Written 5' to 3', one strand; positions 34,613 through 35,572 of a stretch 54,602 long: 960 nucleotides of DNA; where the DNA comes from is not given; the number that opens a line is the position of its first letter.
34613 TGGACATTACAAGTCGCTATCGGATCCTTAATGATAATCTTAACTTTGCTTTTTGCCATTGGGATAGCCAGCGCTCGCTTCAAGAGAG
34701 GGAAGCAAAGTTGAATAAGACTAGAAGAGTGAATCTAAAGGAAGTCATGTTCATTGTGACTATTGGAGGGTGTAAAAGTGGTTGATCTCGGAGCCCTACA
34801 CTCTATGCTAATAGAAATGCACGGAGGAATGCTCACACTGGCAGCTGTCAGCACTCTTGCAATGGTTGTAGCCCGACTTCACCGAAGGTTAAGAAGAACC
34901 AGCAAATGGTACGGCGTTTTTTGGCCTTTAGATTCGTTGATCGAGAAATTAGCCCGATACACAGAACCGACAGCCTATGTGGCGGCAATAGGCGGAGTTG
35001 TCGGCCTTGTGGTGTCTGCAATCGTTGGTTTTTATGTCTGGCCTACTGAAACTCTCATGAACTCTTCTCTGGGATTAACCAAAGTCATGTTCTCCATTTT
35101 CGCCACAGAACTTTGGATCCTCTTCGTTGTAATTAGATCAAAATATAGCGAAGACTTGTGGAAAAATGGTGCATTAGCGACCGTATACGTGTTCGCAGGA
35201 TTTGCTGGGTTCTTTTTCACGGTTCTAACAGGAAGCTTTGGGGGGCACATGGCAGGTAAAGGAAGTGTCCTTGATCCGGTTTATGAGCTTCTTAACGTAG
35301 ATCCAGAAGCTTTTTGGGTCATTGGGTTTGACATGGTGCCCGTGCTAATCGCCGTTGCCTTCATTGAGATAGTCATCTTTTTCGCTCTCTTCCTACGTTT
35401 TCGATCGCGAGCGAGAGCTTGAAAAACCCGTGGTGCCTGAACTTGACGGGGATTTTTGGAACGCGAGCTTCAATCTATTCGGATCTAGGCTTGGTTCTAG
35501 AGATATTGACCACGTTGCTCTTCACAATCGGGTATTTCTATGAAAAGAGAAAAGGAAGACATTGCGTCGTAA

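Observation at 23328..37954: Hdr-flanked cytochrome c / menaquinone island: candidate archaeal extracellular electron-transfer system with no recognisable quinol:cytochrome c coupling enzyme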

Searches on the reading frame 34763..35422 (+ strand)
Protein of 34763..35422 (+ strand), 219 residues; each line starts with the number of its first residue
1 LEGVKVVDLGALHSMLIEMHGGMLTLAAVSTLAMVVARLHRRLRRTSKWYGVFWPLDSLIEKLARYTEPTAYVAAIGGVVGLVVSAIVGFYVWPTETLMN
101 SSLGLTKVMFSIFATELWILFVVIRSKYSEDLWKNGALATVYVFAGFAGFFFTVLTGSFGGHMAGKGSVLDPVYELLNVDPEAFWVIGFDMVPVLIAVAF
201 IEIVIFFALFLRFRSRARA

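Call 5: search_protein_families(library=pfam, proteins=[window:34763-35422:+], max_evalue=0.01)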
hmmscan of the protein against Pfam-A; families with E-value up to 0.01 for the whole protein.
window:34763-35422:+ (219 aa): 0 families

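Call 14: find_homologous_proteins(query=window:34763-35422:+, max_evalue=0.001)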
Query window:34763-35422:+ (219 aa): 144 proteins with E <= 0.001 among 1463 candidates; the best 120 are listed.
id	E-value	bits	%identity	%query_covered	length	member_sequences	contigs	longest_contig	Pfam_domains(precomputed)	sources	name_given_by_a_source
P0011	2.4e-124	431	100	92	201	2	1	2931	-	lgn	-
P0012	1.5e-108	380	81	97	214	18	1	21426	-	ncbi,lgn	-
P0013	1.9e-108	379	80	97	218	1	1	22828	-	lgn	-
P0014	3.6e-107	375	80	98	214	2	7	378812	-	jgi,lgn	jgi:hypothetical protein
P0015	3.0e-105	369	79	96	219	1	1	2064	-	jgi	-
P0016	1.7e-104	367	79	98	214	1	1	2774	-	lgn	-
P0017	3.3e-104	366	78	96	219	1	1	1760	-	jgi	-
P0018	5.0e-104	365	74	97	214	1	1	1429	-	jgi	-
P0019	2.6e-103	363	80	91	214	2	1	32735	-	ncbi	-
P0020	2.2e-102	360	76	95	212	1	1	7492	-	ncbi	-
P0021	1.7e-101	357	75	96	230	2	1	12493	-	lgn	-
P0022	5.3e-101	355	77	97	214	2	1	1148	-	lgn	-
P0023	1.4e-99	350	75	97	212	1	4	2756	-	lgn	-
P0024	2.3e-98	346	73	97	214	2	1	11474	-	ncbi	-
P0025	6.2e-98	345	75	97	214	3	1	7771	-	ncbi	-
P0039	1.5e-86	308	68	97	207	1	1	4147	PF09990.15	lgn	-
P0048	5.8e-77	277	60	98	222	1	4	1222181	-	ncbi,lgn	-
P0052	4.0e-76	274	58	99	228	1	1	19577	PF09990.15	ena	-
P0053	7.8e-76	273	58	99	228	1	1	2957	PF09990.15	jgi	jgi:uncharacterized membrane protein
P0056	1.9e-74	268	58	97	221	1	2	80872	PF09990.15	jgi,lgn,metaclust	metaclust:\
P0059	5.7e-74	267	59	98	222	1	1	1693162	-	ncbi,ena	-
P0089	1.7e-69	252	59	84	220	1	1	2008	PF09990.15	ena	-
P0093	3.2e-69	251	59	84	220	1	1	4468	PF09990.15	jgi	jgi:hypothetical protein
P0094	4.5e-69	251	55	99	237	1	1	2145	PF09990.15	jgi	-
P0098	2.8e-68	248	54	96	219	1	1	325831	PF09990.15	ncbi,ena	-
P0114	1.6e-65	239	57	86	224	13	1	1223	PF09990.15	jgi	-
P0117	6.8e-64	234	53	98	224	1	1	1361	PF09990.15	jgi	jgi:hypothetical protein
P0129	9.3e-60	220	50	97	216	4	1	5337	PF09990.15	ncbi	-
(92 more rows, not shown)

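Call 15: find_encoding_contigs(protein=P0059, flank=10000, max_places=2)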
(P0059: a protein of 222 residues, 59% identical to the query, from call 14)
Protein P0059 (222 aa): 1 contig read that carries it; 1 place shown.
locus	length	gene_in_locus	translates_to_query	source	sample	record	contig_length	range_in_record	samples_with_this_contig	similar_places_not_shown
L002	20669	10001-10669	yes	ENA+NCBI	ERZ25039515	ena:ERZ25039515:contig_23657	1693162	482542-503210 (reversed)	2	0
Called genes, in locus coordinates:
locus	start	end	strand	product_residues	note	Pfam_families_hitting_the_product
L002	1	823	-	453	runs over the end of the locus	PF04422:FrhB_FdhB_N, PF04432:FrhB_FdhB_C, PF00571:CBS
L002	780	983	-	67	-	PF12838:Fer4_7 (weak), PF00037:Fer4 (weak)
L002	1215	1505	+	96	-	PF01918:Alba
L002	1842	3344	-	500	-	-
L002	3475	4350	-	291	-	PF00142:Fer4_NifH (faint), PF01656:CbiA, PF09140:MipZ (weak), PF10609:ParA, PF13614:AAA_31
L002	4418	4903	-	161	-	PF04008:Adenosine_kin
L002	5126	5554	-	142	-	PF01850:PIN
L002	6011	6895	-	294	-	PF02754:CCG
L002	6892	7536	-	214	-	PF13187:Fer4_9, PF13183:Fer4_8, PF13534:Fer4_17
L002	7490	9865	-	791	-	PF00890:FAD_binding_2 (weak), PF01266:DAO, PF07992:Pyr_redox_2, PF12831:FAD_oxidored, PF13450:NAD_binding_8, PF00037:Fer4 (weak), PF12838:Fer4_7 (weak), PF02662:FlpD, +5 more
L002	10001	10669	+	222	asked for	-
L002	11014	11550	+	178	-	PF01037:AsnC_trans_reg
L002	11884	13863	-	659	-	PF11897:DUF3417, PF00343:Phosphorylase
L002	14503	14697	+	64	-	-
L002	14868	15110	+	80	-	-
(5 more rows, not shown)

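Call 16: find_encoding_contigs(protein=P0048, flank=10000, max_places=2)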
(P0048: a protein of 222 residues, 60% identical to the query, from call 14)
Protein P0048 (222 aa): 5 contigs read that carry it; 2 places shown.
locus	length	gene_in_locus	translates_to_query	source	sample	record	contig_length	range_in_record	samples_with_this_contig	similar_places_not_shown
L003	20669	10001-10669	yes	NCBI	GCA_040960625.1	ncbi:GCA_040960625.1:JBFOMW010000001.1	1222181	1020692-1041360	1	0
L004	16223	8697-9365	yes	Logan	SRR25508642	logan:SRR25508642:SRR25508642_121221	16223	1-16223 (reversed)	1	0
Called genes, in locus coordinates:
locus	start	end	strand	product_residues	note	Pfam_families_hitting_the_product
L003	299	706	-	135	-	PF01850:PIN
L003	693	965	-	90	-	PF04014:MazE_antitoxin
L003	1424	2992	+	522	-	PF13620:CarboxypepD_reg (faint), PF13715:CarbopepD_reg_2 (faint)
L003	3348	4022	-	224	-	PF07694:5TM-5TMR_LYT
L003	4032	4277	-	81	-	-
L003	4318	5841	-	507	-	PF13537:GATase_7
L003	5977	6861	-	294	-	PF02754:CCG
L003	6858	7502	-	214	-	PF13187:Fer4_9, PF13183:Fer4_8, PF13534:Fer4_17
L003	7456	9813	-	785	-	PF00890:FAD_binding_2 (weak), PF01266:DAO (weak), PF07992:Pyr_redox_2, PF12831:FAD_oxidored (weak), PF13450:NAD_binding_8 (weak), PF12838:Fer4_7 (weak), PF13187:Fer4_9 (weak), PF02662:FlpD, +5 more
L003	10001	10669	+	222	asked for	-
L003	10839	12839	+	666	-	PF01578:Cytochrom_C_asm, PF16327:CcmF_C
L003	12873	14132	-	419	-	PF12801:Fer4_5, PF12838:Fer4_7, PF00037:Fer4 (weak), PF12837:Fer4_6 (weak), PF13187:Fer4_9 (weak), PF13237:Fer4_10, PF13484:Fer4_16 (faint), PF14697:Fer4_21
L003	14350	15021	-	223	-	-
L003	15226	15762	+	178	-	-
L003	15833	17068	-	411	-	PF13620:CarboxypepD_reg (faint)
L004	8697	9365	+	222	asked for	-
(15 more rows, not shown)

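Call 19: find_related_loci(query=A1, collection=genome_contigs, flank=10000)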
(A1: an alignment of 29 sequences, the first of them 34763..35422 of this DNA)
Query A1 (219 aa) in genome_contigs; peptide patterns used: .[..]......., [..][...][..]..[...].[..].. (x = any residue, [..] = any of these).
31 stretches matched a pattern; 22 encode a relative of the query (tblastn E <= 1e-3); 22 distinct loci.
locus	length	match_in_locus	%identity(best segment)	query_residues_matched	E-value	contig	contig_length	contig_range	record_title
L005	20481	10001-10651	80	2-218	2e-116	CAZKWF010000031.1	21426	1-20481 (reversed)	MAG TPA_asm: uncultured Candidatus Bathyarchaeia archaeon isolate binchicken_co294_181 genome assembly, contig: NODE_278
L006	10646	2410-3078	78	2-219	1e-107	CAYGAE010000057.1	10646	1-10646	MAG TPA_asm: uncultured Candidatus Bathyarchaeia archaeon isolate ERP108616_co2_64 genome assembly, contig: NODE_11523_l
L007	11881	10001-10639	75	4-216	3e-102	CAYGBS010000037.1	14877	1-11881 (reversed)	MAG TPA_asm: uncultured Candidatus Bathyarchaeia archaeon isolate ERP108616_co2_16 genome assembly, contig: NODE_6670_le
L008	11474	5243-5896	72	1-218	6e-98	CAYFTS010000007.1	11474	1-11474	MAG TPA_asm: uncultured Candidatus Bathyarchaeia archaeon isolate ERP108616_co1_179 genome assembly, contig: k119_172453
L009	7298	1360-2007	67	3-218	6e-89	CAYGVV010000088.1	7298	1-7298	MAG TPA_asm: uncultured Candidatus Bathyarchaeia archaeon isolate ERP119294_co3_43 genome assembly, contig: NODE_9953_le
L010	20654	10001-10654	58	1-218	5e-80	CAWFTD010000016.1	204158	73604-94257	MAG: Candidatus Bathyarchaeota archaeon isolate MFD00709.bin.2.110 genome assembly, contig: contig_32231, whole genome s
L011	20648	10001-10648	55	3-218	1e-77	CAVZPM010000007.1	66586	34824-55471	MAG: Candidatus Bathyarchaeota archaeon isolate MFD02809.bin.2.176 genome assembly, contig: contig_136042, whole genome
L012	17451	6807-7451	55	2-216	1e-77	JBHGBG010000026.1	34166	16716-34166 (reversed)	MAG: Candidatus Bathyarchaeia archaeon isolate SBS.BIN.29 SBSBIN29_contig_26, whole genome shotgun sequence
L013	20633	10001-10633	59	11-219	1e-75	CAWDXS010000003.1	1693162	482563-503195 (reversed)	MAG: Candidatus Bathyarchaeota archaeon isolate MFD04408.bin.1.32 genome assembly, contig: contig_23657, whole genome sh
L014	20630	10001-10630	54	7-216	5e-75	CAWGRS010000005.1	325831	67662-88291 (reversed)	MAG: Candidatus Bathyarchaeota archaeon isolate MFD05942.bin.2.190 genome assembly, contig: contig_37532, whole genome s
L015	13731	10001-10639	54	5-219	3e-74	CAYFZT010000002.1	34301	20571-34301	MAG TPA_asm: uncultured Candidatus Bathyarchaeia archaeon isolate ERP108616_co2_78 genome assembly, contig: NODE_1522_le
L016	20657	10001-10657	56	2-218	6e-72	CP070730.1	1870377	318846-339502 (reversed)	MAG: Candidatus Bathyarchaeota archaeon isolate bin42 chromosome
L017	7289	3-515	62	28-198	2e-70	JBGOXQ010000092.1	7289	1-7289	MAG: Candidatus Bathyarchaeia archaeon isolate OBJ_0618_130150_63 k141_6812880_length_7289_cov_10.0000, whole genome sho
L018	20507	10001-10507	61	3-190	2e-69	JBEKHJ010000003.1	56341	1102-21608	MAG: Candidatus Bathyarchaeia archaeon isolate SPRUCE 274 SPRUCE_274_3, whole genome shotgun sequence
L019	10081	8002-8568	41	5-198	2e-40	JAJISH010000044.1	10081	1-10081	MAG: Thermoplasmatota archaeon isolate bin211 bin211_SWQ.59.16-18_bin.28.orig_44, whole genome shotgun sequence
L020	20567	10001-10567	40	8-201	6e-38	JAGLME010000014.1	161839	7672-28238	MAG: Thermoplasmata archaeon isolate RS_5_45 ROV157_5.bin.45.fa_14, whole genome shotgun sequence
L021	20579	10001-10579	38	4-201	2e-37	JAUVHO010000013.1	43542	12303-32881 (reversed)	MAG: Methanomassiliicoccales archaeon isolate CSMAG_404 CSMAG_404_k141_1904502_length_43542_cov_8.8102, whole genome sho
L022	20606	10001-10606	36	6-216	3e-37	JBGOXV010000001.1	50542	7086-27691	MAG: Thermoplasmata archaeon isolate OBJ_0618_130150_59 k141_7616864_length_50542_cov_21.6846, whole genome shotgun sequ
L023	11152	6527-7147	40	7-217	1e-36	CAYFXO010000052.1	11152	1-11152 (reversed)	MAG TPA_asm: uncultured Methanomassiliicoccales archaeon isolate ERP108616_co2_108 genome assembly, contig: NODE_10710_l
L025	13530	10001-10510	38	6-180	2e-35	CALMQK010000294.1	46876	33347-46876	MAG TPA_asm: uncultured euryarchaeote isolate ERR2868536_bin.126_CONCOCT_v1.1_MAG genome assembly, contig: ERZ841185.42,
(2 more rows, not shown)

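Call 31: predict_structure(alignment_id=A1)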
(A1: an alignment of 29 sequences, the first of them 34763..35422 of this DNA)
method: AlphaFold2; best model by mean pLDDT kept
length: 219 residues; sequences in the alignment: 29
mean_pLDDT: 81.9   pTM: 0.74
mean pLDDT of the five models: 81.9, 81.2, 80.1, 78.9, 76.9
residues with pLDDT >= 90: 62; 70-90: 119; 50-70: 32; < 50: 6
segments of 3 or more residues with pLDDT < 50: 1-3
pLDDT, mean of each block of 10 residues (from residue 1): 63 87 94 92 85 87 91 96 90 81 83 92 91 88 91 87 81 74 54 60 72 64
secondary structure, 60 per line:
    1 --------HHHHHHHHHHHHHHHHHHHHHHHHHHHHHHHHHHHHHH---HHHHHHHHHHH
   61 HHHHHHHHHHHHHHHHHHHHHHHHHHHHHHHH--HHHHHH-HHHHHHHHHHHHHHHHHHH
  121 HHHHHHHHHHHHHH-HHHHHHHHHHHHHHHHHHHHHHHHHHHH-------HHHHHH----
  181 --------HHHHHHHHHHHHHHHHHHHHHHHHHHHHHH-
elements in order: H9-46 H50-92 H95-100 H102-134 H136-163 H171-176 H189-218

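Call 34: fold_search(model_id=the predicted structure, library=pdb)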
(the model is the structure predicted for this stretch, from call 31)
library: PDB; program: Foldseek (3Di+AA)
matches with E <= 10: 132; with E <= 0.001: 0
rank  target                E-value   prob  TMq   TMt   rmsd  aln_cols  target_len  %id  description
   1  8s2f_BBB              5.5e-01  0.16  0.17  0.20  22.8       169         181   14  Crystal structure of Borrelia burgdorferi paralogous family 12 outer surface protein BBH37 (released 2025-03-05)
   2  7jh6_A                7.3e-01  0.57  0.33  0.40   8.7       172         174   10  De novo designed two-domain di-Zn(II) and porphyrin-binding protein (released 2020-12-09)
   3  8s2p_BBB              8.0e-01  0.15  0.18  0.21  22.6       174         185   13  Crystal structure of Borrelia burgdorferi paralogous family 12 outer surface protein BBH37 (space group p21) (released 2025-03-05)
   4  8s2p_AAA              8.4e-01  0.16  0.19  0.22  22.5       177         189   14  Crystal structure of Borrelia burgdorferi paralogous family 12 outer surface protein BBH37 (space group p21) (released 2025-03-05)
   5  7tai_A                8.8e-01  0.89  0.50  0.28   9.9       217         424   12  Structure of STEAP2 in complex with ligands (released 2023-01-25)
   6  4o6y_A                1.1e+00  0.25  0.30  0.31  13.1       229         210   12  Crystal Structure of Cytochrome b561 (released 2014-02-05)
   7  8ucd_A                1.4e+00  0.54  0.44  0.41  10.8       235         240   12  Cryo-EM structure of human STEAP1 in complex with AMG 509 Fab (released 2023-11-22)
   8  4o7g_A                1.5e+00  0.35  0.33  0.33  10.2       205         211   14  Crystal Structure of Ascorbate-bound Cytochrome b561, crystal soaked in 1 M L-ascorbate for 40 minutes (released 2014-02-05)
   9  8tn1_A                1.8e+00  0.51  0.35  0.47   7.5       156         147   11  De novo designed protein binds poly ADP ribose polymerase inhibitors (PARPi) - apo (released 2024-04-24)
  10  4wjg_4                1.8e+00  0.05  0.15  0.13  27.6       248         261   14  Structure of T. brucei haptoglobin-hemoglobin receptor binding to human haptoglobin-hemoglobin (released 2014-11-26)
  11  7x8v_A                1.9e+00  0.28  0.32  0.37   9.3       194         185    7  Cooperative regulation of PBI1 and MAPKs controls WRKY45 transcription factor in rice immunity (released 2022-04-06)
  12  7x8v_E                1.9e+00  0.21  0.26  0.30  10.7       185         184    8  Cooperative regulation of PBI1 and MAPKs controls WRKY45 transcription factor in rice immunity (released 2022-04-06)
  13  7m1u_B                2.0e+00  0.16  0.28  0.22  21.5       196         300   16  Crystal structure of an archaeal CNNM, MtCorB, R235L mutant with C-terminal deletion (released 2021-06-16)
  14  6o7t_o                2.1e+00  0.16  0.25  0.32  11.9       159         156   15  Saccharomyces cerevisiae V-ATPase Vph1-VO (released 2019-04-03)
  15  8s2f_AAA              2.1e+00  0.10  0.20  0.23  23.4       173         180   12  Crystal structure of Borrelia burgdorferi paralogous family 12 outer surface protein BBH37 (released 2025-03-05)
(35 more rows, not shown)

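Call 37: search_protein_families(library=ncbifam, proteins=[window:34763-35422:+], max_evalue=0.01)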
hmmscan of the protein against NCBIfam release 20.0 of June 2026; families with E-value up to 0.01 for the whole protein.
window:34763-35422:+ (219 aa): 0 families

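Call 41: search_protein_families(library=pfam, proteins=[L020:2935-3867:+, L020:3857-4576:+, L020:4563-5240:+, L020:13443-14105:+, L020:14044-14643:+, L020:14645-15373:+, L020:15357-15836:+, L020:19177-20016:+, L020:20029-20567:+, L020:9001-10002:+], max_evalue=0.01)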
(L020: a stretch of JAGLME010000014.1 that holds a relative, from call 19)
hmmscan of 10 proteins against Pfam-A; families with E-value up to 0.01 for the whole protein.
L020:2935-3867:+ (310 aa): 5 families
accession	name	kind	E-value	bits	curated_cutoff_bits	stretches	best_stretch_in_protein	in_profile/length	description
PF22113.1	Mtrc-MtrF_II-IV_dom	-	1.3e-10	41.6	30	0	130-164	4-39/176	Outer membrane cytochrome MtrC/MtrF-like, domains II/IV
PF14522.11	Cytochrome_C7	-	3.1e-10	40.2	24.8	1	56-104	10-66/67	Cytochrome c7 and related cytochrome c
PF14537.11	Cytochrom_c3_2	-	5.1e-10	40.1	25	1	114-174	8-78/79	Cytochrome c3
PF00684.25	DnaJ_CXXCXGXG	-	1.2e-05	25.9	32.7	2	118-177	1-65/65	DnaJ central domain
PF09699.15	Paired_CXXCH_1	-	0.00011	22.2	20.6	1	190-217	8-38/41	Doubled CXXCH motif (Paired_CXXCH_1)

L020:3857-4576:+ (239 aa): 5 families
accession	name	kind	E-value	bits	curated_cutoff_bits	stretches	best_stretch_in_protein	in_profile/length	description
PF00033.24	Cytochrome_B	-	1.7e-35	123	27.2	1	48-234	4-189/189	Cytochrome b/b6/petB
PF13631.11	Cytochrom_B_N_2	-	2.2e-24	86.8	27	1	117-236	2-122/169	Cytochrome b(N-terminal)/b6/petB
PF14358.11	DUF4405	-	3.1e-06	28.1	26.7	1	64-127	5-63/66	Domain of unknown function (DUF4405)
PF01292.26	Ni_hydr_CYTB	-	8.3e-06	26.1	30.1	1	46-136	89-169/179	Prokaryotic cytochrome b561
PF13273.12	DUF4064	-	0.004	17.8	32.1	1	141-237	8-89/102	Protein of unknown function (DUF4064)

L020:4563-5240:+ (225 aa): 0 families

L020:13443-14105:+ (220 aa): 0 families

L020:14044-14643:+ (199 aa): 1 family
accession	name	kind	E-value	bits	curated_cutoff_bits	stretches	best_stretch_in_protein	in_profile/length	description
PF00355.32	Rieske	-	1.7e-06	28.2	20.3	1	114-183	27-87/88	Rieske [2Fe-2S] domain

L020:14645-15373:+ (242 aa): 5 families
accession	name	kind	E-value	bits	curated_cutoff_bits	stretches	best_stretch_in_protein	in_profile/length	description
PF00033.24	Cytochrome_B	-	5.8e-50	170.2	27.2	1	48-237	11-189/189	Cytochrome b/b6/petB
PF13631.11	Cytochrom_B_N_2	-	7e-36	124.2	27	1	108-239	1-122/169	Cytochrome b(N-terminal)/b6/petB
PF01292.26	Ni_hydr_CYTB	-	1.8e-05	25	30.1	1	42-137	90-177/179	Prokaryotic cytochrome b561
PF14358.11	DUF4405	-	6.8e-05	23.8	26.7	1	56-118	5-62/66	Domain of unknown function (DUF4405)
PF02628.20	COX15-CtaA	-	0.0019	17.7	29.9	1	50-149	183-296/322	Cytochrome oxidase assembly protein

L020:15357-15836:+ (159 aa): 1 family
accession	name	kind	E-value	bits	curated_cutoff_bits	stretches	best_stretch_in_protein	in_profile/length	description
PF00032.22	Cytochrom_B_C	-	1.7e-09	38.3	20.7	1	74-155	1-83/102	Cytochrome b(C-terminal)/b6/petD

L020:19177-20016:+ (279 aa): 12 families
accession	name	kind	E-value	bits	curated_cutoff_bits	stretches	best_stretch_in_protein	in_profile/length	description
PF13247.11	Fer4_11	-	1e-21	77.4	26.2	2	121-179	4-64/100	4Fe-4S dicluster domain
PF13187.11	Fer4_9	-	4.4e-15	55.9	27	2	159-231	2-51/52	4Fe-4S dicluster domain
PF12838.12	Fer4_7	-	4.5e-13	49.9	27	2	83-143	1-52/52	4Fe-4S dicluster domain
PF12797.12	Fer4_2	-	8.8e-13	47.7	24.5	2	75-95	1-21/22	4Fe-4S binding domain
PF13237.11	Fer4_10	-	1.3e-10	41.5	25.5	3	152-228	2-53/53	4Fe-4S dicluster domain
PF00037.32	Fer4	-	4.3e-09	36.3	21.1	2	78-95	2-19/24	4Fe-4S binding domain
PF12837.12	Fer4_6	-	1e-07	32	25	2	151-173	1-23/24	4Fe-4S binding domain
PF13183.11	Fer4_8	-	3.2e-07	31.2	27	1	158-230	4-67/68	4Fe-4S dicluster domain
PF13534.11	Fer4_17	-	2.4e-06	28.4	22.2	0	159-213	2-48/61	4Fe-4S dicluster domain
PF12798.12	Fer4_3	-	1.9e-05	25.5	27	0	159-173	1-15/15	4Fe-4S binding domain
PF13484.11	Fer4_16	-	0.00041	21.5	30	0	159-212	2-60/66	4Fe-4S double cluster binding domain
PF25160.1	LdpA_Fe-S-bd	-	0.0028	17.8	27.6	0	133-172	7-41/49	LdpA Fe-S cluster-binding domain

L020:20029-20567:+ (179 aa): 1 family
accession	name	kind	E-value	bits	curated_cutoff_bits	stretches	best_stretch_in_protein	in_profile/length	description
PF03916.19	NrfD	-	7.4e-18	65.7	25.8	1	54-169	2-120/313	Polysulphide reductase, NrfD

L020:9001-10002:+ (333 aa): 0 families
